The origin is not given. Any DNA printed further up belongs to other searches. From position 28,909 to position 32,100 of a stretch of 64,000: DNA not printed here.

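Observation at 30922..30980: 59-bp perfect hairpin inside the Mod target-recognition region, in a low-GC patch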

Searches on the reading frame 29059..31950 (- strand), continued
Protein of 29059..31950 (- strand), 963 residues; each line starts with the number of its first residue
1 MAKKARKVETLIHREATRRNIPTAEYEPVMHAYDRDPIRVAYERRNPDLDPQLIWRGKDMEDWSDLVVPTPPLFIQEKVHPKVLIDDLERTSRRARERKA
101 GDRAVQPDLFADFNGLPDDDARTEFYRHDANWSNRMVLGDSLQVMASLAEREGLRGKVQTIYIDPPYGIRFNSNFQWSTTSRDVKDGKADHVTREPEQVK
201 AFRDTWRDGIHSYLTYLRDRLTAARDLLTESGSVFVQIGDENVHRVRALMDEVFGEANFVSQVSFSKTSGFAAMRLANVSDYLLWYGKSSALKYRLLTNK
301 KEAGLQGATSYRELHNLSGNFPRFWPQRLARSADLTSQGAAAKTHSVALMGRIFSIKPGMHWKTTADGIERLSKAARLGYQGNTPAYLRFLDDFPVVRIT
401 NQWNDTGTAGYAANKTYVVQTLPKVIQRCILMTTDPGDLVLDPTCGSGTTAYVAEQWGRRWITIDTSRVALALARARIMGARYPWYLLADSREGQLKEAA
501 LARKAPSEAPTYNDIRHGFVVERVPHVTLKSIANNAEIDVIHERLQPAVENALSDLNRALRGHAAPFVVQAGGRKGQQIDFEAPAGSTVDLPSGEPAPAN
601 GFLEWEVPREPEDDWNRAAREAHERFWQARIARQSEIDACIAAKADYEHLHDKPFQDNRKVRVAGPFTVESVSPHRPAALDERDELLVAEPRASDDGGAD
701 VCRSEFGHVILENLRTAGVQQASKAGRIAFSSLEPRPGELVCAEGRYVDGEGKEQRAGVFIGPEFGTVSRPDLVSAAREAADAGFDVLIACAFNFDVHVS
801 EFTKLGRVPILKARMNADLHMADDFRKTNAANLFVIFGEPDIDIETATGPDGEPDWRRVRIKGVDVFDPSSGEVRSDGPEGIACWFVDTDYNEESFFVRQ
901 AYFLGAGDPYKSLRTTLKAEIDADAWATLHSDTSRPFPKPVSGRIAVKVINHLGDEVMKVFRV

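Call 80: predict_structure(alignment_id=A3)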
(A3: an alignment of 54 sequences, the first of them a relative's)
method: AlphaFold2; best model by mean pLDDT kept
length: 963 residues; sequences in the alignment: 54
mean_pLDDT: 53.6   pTM: 0.32
mean pLDDT of the five models: 53.6, 51.0, 49.0, 47.4, 46.0
residues with pLDDT >= 90: 9; 70-90: 280; 50-70: 186; < 50: 488
segments of 3 or more residues with pLDDT < 50: 1-30, 47-60, 63-66, 68-85, 99-106, 112-212, 270-277, 409-419, 436-495, 497-504, 509-535, 644-706, 720-726, 763-770, 792-839, 866-882, 889-930, 951-956
pLDDT, mean of each block of 10 residues (from residue 1): 33 33 42 52 49 44 47 35 50 59 48 44 35 30 33 26 24 23 30 29 30 53 59 68 72 82 72 48 78 81 83 81 72 83 74 82 85 85 86 84 69 44 72 54 36 36 30 29 30 46 46 28 30 49 82 90 83 76 84 75 83 87 87 69 40 26 24 24 31 28 44 60 51 72 75 75 44 65 72 38 27 23 27 36 74 75 48 44 51 32 37 34 45 65 62 48 61
secondary structure, 60 per line:
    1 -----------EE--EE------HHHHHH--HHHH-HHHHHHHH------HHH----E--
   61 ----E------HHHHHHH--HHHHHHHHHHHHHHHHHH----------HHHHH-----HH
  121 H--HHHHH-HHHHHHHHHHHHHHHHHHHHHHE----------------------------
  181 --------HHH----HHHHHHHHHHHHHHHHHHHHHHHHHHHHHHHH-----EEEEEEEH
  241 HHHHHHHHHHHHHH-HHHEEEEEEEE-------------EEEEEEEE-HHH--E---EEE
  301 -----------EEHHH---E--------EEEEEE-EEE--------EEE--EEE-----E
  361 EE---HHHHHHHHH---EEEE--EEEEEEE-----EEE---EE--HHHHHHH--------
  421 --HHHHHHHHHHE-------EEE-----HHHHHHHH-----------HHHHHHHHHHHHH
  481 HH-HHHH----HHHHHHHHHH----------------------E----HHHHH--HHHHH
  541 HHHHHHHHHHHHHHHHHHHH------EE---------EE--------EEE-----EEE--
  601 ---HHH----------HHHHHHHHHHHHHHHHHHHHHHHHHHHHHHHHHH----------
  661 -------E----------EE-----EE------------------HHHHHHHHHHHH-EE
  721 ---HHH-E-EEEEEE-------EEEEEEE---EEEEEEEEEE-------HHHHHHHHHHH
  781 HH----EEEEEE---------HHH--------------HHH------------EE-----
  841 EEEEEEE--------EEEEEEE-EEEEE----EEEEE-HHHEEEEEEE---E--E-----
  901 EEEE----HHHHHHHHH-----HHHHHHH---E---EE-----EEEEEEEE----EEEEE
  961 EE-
elements in order (helices of 4 or more, strands of 3 or more residues): H24-29 H32-35 H37-44 H72-78 H81-98 H109-113 H124-128 H130-151 H196-227 E233-239 H240-254 E259-266 E280-287 E298-300 E329-334 E336-338 E347-349 E352-354 E360-362 H366-374 E378-381 E384-390 E396-398 H406-412 H423-432 E441-443 H449-456 H468-482 H484-487 H492-501 H529-533 H536-560 E588-590 E596-598 H617-650 H706-717 E730-735 E743-749 E753-762 H770-782 E787-792 E841-847 E856-862 E864-868 E873-877 E882-888 E901-904 H909-917 H923-929 E944-951 E956-962

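Call 84: find_homologous_proteins(query=P0120, max_evalue=1e-50)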
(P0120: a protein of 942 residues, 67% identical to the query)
Query P0120 (942 aa): 8000 proteins with E <= 1e-50 among 8000 candidates; the best 120 are listed.
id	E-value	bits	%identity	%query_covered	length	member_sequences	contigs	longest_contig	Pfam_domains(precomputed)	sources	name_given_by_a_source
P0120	0.0e+0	2189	100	100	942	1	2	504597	PF01555.25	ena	-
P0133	0.0e+0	1864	84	100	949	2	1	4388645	PF01555.25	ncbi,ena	-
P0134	0.0e+0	1812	84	100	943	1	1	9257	PF01555.25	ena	-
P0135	0.0e+0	1796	83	100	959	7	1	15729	PF01555.25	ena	-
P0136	0.0e+0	1790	78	100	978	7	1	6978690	PF01555.25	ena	-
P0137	0.0e+0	1779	77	100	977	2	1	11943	PF01555.25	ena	-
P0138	0.0e+0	1777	82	100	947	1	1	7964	PF01555.25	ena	-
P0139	0.0e+0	1769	82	100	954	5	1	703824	PF01555.25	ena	-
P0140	0.0e+0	1768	84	97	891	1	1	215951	PF01555.25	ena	-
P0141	0.0e+0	1766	77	100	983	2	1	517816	PF01555.25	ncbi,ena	-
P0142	0.0e+0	1757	81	100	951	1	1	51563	PF01555.25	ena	-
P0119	0.0e+0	1756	81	100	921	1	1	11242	PF01555.25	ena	-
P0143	0.0e+0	1753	81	100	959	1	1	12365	PF01555.25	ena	-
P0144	0.0e+0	1752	77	100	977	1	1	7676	PF01555.25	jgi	-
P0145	0.0e+0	1750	76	100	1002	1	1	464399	PF01555.25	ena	-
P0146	0.0e+0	1744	81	100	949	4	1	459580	PF01555.25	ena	-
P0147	0.0e+0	1727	80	100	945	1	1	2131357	PF01555.25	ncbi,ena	-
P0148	0.0e+0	1722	80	100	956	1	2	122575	PF01555.25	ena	-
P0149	0.0e+0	1721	81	100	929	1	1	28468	PF01555.25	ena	-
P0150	0.0e+0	1718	81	100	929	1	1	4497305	PF01555.25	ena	-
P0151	0.0e+0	1714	80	100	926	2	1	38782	PF01555.25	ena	-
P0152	0.0e+0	1709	81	100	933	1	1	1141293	PF01555.25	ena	-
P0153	0.0e+0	1707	80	100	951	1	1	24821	PF01555.25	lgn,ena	-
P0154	0.0e+0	1702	79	100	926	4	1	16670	PF01555.25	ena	-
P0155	0.0e+0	1696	79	100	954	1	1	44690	PF01555.25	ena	-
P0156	0.0e+0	1695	78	100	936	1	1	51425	PF01555.25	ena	-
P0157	0.0e+0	1689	78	100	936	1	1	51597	PF01555.25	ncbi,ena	-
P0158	0.0e+0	1687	78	100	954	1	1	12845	PF01555.25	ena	-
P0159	0.0e+0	1684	79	100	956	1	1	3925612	PF01555.25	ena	-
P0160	0.0e+0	1683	77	100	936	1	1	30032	PF01555.25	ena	-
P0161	0.0e+0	1682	78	100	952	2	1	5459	PF01555.25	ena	-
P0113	0.0e+0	1679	77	100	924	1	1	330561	PF01555.25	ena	-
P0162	0.0e+0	1673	78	100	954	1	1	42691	PF01555.25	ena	-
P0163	0.0e+0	1672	77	100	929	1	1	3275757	PF01555.25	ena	-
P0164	0.0e+0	1670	77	100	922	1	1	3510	PF01555.25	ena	-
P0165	0.0e+0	1664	72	100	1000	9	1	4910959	PF01555.25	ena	-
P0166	0.0e+0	1658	77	100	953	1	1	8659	PF01555.25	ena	-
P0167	0.0e+0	1658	73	100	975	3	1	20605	PF01555.25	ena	-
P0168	0.0e+0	1655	78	100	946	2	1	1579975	PF01555.25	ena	-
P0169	0.0e+0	1653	77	100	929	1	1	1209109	PF01555.25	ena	-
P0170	0.0e+0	1651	73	100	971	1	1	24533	PF01555.25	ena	-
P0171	0.0e+0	1643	75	100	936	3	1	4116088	PF01555.25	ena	-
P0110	0.0e+0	1640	75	100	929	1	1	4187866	PF01555.25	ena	-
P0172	0.0e+0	1639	76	100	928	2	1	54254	PF01555.25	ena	-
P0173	0.0e+0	1638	77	100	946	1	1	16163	PF01555.25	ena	-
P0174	0.0e+0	1634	75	100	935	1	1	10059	PF01555.25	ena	-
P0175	0.0e+0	1633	74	100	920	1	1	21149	PF01555.25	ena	-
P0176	0.0e+0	1633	75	100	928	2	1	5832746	PF01555.25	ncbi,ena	-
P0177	0.0e+0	1630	76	100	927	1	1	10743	PF01555.25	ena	-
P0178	0.0e+0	1629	74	100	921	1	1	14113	PF01555.25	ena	-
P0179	0.0e+0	1629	76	99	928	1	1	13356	PF01555.25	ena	-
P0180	0.0e+0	1627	75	99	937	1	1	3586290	PF01555.25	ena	-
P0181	0.0e+0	1625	74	100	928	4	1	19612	PF01555.25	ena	-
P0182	0.0e+0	1624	75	99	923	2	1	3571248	PF01555.25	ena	-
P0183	0.0e+0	1621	74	99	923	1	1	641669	PF01555.25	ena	-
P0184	0.0e+0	1620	74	100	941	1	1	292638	PF01555.25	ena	-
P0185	0.0e+0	1619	75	100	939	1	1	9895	PF01555.25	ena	-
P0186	0.0e+0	1613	74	100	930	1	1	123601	PF01555.25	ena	-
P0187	0.0e+0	1612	74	100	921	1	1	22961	PF01555.25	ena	-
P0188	0.0e+0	1607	74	100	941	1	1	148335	PF01555.25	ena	-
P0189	0.0e+0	1603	72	100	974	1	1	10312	PF01555.25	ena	-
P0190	0.0e+0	1602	70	100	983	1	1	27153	PF01555.25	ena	-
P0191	0.0e+0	1597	74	100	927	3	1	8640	PF01555.25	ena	-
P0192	0.0e+0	1592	76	97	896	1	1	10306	PF01555.25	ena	-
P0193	0.0e+0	1591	75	100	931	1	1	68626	PF01555.25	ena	-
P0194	0.0e+0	1590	75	100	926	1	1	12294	PF01555.25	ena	-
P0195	0.0e+0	1587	74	99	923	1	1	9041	PF01555.25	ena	-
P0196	0.0e+0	1586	74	100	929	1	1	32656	PF01555.25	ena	-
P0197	0.0e+0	1586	74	100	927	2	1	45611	PF01555.25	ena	-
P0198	0.0e+0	1584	75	100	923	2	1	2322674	PF01555.25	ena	-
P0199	0.0e+0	1584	69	99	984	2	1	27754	PF01555.25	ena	-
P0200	0.0e+0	1582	71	100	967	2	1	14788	PF01555.25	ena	-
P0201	0.0e+0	1581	75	100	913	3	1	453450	PF01555.25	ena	-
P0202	0.0e+0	1581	74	100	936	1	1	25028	PF01555.25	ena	-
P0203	0.0e+0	1580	69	99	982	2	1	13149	PF01555.25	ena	-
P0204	0.0e+0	1580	70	100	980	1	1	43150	PF01555.25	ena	-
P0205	0.0e+0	1577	74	100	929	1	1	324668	PF01555.25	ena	-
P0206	0.0e+0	1577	74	100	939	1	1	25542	PF01555.25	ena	-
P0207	0.0e+0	1576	68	100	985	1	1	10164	PF01555.25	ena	-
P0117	0.0e+0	1575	73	100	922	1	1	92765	PF01555.25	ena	-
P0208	0.0e+0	1575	73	99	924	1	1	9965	PF01555.25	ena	-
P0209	0.0e+0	1574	72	100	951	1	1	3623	PF01555.25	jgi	-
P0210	0.0e+0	1573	75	100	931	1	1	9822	PF01555.25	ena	-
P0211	0.0e+0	1573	68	100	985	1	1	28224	PF01555.25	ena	-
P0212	0.0e+0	1573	73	100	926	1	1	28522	PF01555.25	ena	-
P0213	0.0e+0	1571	74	100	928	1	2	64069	PF01555.25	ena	-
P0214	0.0e+0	1570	74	100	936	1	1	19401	PF01555.25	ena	-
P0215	0.0e+0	1570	73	100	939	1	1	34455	PF01555.25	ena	-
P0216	0.0e+0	1569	75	100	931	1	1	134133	PF01555.25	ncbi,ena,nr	ncbi:MAG: site-specific DNA-methyltransferase [Gemmatimonadetes bacterium]|nr:site-specific DNA-meth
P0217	0.0e+0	1569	72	100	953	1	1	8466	PF01555.25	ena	-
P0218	0.0e+0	1568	74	100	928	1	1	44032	PF01555.25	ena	-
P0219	0.0e+0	1568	73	100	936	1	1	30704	PF01555.25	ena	-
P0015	0.0e+0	1566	71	100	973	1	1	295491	PF01555.25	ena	-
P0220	0.0e+0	1565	74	100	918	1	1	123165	PF01555.25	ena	-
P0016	0.0e+0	1565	71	100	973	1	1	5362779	PF01555.25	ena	-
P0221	0.0e+0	1565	74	100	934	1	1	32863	PF01555.25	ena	-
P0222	0.0e+0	1564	73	100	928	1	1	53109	PF01555.25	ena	-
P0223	0.0e+0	1563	73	100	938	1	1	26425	PF01555.25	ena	-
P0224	0.0e+0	1563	73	100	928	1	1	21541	PF01555.25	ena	-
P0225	0.0e+0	1563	74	100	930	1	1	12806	PF01555.25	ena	-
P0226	0.0e+0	1563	73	100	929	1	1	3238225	PF01555.25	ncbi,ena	-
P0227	0.0e+0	1562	73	100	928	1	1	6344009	PF01555.25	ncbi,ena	-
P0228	0.0e+0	1562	74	100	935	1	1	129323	PF01555.25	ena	-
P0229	0.0e+0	1561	73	100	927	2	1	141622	PF01555.25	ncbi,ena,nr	ncbi:MAG: site-specific DNA-methyltransferase [Gemmatimonadetes bacterium]|nr:site-specific DNA-meth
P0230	0.0e+0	1560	73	100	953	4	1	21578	PF01555.25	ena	-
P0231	0.0e+0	1559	73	100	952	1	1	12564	PF01555.25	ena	-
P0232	0.0e+0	1559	73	100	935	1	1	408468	PF01555.25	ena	-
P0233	0.0e+0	1558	74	100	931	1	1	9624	PF01555.25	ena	-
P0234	0.0e+0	1558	73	100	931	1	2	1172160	PF01555.25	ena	-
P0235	0.0e+0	1558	74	100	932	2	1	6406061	PF01555.25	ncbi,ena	-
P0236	0.0e+0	1558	73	100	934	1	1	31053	PF01555.25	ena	-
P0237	0.0e+0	1557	72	100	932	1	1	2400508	PF01555.25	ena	-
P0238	0.0e+0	1557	73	100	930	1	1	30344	PF01555.25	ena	-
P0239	0.0e+0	1557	73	100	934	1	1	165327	PF01555.25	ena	-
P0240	0.0e+0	1556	74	100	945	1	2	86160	PF01555.25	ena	-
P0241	0.0e+0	1556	73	99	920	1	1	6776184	PF01555.25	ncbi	-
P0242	0.0e+0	1555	73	100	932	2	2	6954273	PF01555.25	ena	-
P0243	0.0e+0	1555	73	100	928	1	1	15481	PF01555.25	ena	-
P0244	0.0e+0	1555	72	100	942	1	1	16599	PF01555.25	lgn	-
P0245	0.0e+0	1554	73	100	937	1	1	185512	PF01555.25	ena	-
